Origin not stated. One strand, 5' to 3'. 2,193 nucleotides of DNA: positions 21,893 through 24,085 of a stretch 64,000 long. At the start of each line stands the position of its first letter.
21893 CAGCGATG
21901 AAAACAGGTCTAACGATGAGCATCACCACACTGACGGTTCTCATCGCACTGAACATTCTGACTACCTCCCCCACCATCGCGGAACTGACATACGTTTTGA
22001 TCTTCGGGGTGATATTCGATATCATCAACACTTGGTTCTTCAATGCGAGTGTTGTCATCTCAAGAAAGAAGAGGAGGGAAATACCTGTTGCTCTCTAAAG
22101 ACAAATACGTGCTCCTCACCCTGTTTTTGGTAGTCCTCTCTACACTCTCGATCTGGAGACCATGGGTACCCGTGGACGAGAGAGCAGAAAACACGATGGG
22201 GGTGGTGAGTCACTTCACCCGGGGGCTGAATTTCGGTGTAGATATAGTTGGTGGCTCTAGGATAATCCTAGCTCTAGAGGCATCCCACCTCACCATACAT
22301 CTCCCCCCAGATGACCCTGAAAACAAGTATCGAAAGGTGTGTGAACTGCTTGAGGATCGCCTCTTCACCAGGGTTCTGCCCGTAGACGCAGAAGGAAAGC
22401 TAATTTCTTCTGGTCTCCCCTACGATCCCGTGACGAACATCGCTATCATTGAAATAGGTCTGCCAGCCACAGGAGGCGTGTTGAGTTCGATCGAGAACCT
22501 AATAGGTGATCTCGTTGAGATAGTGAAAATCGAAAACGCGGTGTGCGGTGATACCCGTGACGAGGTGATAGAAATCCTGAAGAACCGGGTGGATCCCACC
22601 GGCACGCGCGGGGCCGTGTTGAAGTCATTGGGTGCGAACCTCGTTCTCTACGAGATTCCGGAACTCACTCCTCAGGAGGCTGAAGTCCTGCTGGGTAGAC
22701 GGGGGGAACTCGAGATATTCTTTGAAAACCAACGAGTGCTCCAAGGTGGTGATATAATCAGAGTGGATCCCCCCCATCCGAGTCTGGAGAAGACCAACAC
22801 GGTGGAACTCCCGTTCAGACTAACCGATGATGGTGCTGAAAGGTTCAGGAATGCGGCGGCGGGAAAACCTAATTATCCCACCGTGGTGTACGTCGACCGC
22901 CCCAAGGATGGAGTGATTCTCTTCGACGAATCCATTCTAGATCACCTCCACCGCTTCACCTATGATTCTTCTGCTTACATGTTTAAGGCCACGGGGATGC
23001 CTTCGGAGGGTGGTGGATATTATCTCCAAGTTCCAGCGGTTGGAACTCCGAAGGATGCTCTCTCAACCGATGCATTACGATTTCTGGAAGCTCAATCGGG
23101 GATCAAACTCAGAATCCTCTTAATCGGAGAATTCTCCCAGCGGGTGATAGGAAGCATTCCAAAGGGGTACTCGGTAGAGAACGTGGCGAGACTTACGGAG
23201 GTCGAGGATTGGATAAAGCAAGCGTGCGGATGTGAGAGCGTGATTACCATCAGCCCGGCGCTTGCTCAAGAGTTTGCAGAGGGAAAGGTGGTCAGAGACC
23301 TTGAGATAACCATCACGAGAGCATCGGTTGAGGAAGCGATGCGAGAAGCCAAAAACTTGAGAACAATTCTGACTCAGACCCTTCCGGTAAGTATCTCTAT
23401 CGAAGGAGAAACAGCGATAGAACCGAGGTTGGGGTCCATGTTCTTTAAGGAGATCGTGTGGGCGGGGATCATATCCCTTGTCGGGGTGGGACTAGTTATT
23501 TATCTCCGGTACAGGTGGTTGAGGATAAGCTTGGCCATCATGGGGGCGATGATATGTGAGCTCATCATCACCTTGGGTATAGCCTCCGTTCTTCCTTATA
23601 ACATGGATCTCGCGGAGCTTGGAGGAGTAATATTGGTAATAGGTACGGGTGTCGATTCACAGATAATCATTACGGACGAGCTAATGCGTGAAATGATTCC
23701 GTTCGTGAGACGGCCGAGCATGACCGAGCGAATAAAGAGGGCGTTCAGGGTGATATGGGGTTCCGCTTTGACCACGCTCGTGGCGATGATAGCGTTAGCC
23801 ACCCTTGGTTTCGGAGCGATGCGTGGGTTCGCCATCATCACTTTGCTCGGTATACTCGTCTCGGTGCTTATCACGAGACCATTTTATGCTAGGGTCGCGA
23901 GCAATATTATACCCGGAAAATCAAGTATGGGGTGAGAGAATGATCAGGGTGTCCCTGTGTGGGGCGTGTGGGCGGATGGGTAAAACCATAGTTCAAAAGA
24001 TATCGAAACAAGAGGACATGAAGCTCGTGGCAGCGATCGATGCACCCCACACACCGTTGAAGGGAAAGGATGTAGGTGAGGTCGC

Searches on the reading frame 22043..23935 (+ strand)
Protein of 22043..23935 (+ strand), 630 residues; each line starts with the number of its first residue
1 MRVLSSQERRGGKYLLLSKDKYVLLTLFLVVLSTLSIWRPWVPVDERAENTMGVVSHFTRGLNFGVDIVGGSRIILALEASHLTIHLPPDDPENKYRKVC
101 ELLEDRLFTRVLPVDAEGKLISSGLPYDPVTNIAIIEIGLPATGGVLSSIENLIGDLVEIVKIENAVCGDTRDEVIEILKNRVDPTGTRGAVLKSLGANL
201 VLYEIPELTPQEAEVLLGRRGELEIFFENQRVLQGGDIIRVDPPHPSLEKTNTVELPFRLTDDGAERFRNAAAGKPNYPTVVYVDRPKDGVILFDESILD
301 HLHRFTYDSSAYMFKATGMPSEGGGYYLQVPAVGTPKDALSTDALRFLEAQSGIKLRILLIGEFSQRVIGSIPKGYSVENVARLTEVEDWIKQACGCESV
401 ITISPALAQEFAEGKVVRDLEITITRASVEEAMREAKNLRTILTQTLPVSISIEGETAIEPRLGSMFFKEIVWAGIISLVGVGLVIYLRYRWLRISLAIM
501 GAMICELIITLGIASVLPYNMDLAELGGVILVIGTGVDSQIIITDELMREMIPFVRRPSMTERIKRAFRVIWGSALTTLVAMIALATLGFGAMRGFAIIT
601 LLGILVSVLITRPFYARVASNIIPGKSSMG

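Call 107: search_protein_families(library=pfam, proteins=[window:22043-23935:+], max_evalue=0.00001)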
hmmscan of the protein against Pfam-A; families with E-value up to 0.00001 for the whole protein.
window:22043-23935:+ (630 aa): 2 families
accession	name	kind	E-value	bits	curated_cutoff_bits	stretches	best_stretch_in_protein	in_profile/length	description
PF02355.23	SecD_SecF_C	-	1.2e-18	67.6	20.5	1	443-609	6-173/189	Protein export membrane protein SecD/SecF, C-terminal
PF03176.21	MMPL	-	8.1e-10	38.6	20.5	1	421-614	91-294/333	MMPL family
